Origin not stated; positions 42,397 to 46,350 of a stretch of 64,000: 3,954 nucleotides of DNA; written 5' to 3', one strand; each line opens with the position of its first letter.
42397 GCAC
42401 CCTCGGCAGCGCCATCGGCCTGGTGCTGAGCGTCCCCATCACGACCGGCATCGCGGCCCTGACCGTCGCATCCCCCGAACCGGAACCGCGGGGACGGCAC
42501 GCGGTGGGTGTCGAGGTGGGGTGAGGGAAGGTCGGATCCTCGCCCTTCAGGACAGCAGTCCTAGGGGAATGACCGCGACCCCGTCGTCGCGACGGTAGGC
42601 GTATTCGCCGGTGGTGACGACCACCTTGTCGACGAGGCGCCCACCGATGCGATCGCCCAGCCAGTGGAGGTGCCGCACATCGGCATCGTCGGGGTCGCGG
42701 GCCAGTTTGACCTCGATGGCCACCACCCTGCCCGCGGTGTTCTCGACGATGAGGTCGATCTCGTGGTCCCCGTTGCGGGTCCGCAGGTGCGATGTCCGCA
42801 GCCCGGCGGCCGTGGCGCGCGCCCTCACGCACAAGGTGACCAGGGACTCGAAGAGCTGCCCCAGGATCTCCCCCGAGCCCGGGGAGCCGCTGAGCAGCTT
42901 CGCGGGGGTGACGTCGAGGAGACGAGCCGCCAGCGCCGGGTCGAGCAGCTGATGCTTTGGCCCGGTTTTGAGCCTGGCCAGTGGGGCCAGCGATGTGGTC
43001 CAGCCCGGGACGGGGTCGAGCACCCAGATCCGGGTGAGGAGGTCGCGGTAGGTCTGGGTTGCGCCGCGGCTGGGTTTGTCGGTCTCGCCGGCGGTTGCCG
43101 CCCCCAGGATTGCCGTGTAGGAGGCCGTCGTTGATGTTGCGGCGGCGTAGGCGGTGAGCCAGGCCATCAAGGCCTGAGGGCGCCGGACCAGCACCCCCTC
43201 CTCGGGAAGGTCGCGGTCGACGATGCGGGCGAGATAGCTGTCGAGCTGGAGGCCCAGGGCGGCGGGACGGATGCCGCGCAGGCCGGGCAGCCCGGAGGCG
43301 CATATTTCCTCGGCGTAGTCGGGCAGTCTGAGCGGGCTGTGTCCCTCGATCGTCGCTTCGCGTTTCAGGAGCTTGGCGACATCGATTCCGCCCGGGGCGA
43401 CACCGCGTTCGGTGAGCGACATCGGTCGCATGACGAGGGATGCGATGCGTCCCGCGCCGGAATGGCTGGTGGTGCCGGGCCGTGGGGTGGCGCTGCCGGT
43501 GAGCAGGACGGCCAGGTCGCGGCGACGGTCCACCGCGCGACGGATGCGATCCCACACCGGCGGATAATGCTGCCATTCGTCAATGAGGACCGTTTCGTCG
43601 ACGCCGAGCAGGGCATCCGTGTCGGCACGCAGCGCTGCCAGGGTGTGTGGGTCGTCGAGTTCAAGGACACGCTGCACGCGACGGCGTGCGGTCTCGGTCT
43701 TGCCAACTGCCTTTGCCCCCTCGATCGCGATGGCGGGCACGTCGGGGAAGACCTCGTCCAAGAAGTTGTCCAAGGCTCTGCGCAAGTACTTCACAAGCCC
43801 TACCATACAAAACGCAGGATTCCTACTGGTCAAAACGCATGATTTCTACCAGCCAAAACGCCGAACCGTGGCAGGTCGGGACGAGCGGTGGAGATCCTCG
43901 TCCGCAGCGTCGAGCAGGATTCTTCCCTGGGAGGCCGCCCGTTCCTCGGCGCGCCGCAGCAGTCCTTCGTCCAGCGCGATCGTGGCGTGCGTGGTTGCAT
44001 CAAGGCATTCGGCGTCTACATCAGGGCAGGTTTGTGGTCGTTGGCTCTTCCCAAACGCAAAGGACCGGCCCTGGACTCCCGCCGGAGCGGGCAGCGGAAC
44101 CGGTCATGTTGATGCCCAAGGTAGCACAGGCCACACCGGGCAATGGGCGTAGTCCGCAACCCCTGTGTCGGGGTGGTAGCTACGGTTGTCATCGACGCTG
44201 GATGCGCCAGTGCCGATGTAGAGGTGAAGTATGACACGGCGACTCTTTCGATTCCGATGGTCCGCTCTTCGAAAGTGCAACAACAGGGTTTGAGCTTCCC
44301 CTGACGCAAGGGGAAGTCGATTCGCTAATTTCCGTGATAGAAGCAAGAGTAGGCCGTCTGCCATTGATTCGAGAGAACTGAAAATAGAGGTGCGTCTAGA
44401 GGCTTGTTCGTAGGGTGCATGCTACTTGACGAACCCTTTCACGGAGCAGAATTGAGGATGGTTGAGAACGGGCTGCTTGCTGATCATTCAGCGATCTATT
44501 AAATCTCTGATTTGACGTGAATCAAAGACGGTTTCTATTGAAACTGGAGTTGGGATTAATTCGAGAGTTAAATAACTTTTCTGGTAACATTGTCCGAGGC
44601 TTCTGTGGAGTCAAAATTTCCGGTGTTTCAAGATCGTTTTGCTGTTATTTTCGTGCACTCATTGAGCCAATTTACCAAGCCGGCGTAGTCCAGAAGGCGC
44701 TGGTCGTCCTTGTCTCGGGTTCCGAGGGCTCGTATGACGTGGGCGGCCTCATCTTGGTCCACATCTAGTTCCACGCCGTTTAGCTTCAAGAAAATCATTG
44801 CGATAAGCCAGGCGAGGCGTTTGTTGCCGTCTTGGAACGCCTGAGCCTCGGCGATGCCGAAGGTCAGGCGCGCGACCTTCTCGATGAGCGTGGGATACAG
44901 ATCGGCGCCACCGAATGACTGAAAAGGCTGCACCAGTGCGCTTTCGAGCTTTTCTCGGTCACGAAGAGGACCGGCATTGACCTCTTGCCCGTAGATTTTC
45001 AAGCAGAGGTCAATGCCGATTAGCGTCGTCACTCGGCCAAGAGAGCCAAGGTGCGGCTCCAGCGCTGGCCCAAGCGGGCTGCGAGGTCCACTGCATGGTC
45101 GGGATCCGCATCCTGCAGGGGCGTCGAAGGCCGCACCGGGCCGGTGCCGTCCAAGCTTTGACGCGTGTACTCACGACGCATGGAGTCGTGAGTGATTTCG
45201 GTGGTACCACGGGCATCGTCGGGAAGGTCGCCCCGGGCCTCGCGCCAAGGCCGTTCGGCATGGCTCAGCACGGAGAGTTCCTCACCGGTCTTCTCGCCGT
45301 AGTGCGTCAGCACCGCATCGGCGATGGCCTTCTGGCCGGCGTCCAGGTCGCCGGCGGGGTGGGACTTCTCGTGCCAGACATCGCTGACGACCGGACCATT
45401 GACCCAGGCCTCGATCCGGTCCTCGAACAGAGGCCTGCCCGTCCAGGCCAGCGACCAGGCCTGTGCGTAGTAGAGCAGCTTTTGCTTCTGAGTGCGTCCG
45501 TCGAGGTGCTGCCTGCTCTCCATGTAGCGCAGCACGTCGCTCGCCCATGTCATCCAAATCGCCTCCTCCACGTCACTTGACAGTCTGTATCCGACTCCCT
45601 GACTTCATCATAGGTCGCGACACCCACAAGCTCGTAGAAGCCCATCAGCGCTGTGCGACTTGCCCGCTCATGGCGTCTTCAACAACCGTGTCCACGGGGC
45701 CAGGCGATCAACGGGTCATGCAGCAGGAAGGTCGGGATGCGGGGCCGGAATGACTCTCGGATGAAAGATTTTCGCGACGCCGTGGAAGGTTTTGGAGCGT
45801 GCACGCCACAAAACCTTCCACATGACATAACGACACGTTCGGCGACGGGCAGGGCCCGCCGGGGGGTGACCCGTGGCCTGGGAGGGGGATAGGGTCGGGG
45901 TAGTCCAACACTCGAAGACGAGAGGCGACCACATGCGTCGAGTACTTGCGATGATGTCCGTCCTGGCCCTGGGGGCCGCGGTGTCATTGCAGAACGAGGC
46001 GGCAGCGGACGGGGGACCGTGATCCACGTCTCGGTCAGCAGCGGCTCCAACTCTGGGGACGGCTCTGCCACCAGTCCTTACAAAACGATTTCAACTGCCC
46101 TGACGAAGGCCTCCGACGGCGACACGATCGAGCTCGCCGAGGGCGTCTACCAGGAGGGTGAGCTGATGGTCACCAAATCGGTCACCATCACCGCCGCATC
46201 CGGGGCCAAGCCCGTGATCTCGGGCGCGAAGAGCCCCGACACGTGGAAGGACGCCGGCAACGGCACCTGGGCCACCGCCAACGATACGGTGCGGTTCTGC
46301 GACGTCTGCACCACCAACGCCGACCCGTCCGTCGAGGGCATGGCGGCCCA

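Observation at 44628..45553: Panacea (DUF4065) antitoxin coupled to a Doc-like toxin whose catalytic His is Gln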

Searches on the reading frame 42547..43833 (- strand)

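Call 86: search_protein_families(library=padloc, proteins=[window:42547-43833:-], max_evalue=0.01)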
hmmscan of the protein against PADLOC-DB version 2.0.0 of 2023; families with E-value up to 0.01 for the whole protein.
window:42547-43833:- (428 aa): 5 families
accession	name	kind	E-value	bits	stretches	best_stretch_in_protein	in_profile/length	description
PDLC04790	PDC-S01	-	2.9e-70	235.1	1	12-427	9-417/422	-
PDLC04789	PDC-S01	-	3.3e-10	37.5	1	18-145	3-141/375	-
PDLC04786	PDC-S01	-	2e-08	31.4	1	292-379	306-388/439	-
PDLC04788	PDC-S01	-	1.1e-06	25.8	0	266-379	270-384/448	-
PDLC04792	PDC-S01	-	0.00071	16.3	0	324-380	336-387/452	-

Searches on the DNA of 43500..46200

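Call 70: search_rna_families(source=window, start=43500, end=46200, threshold=evalue, max_evalue=1)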
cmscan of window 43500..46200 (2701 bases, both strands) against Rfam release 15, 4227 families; matches with E-value up to 1: 1.
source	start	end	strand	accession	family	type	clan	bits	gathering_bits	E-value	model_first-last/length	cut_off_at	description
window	44964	45028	-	RF04066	mir-1256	Gene; miRNA;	-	22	70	0.25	1-70/70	no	mir-1256 microRNA precursor family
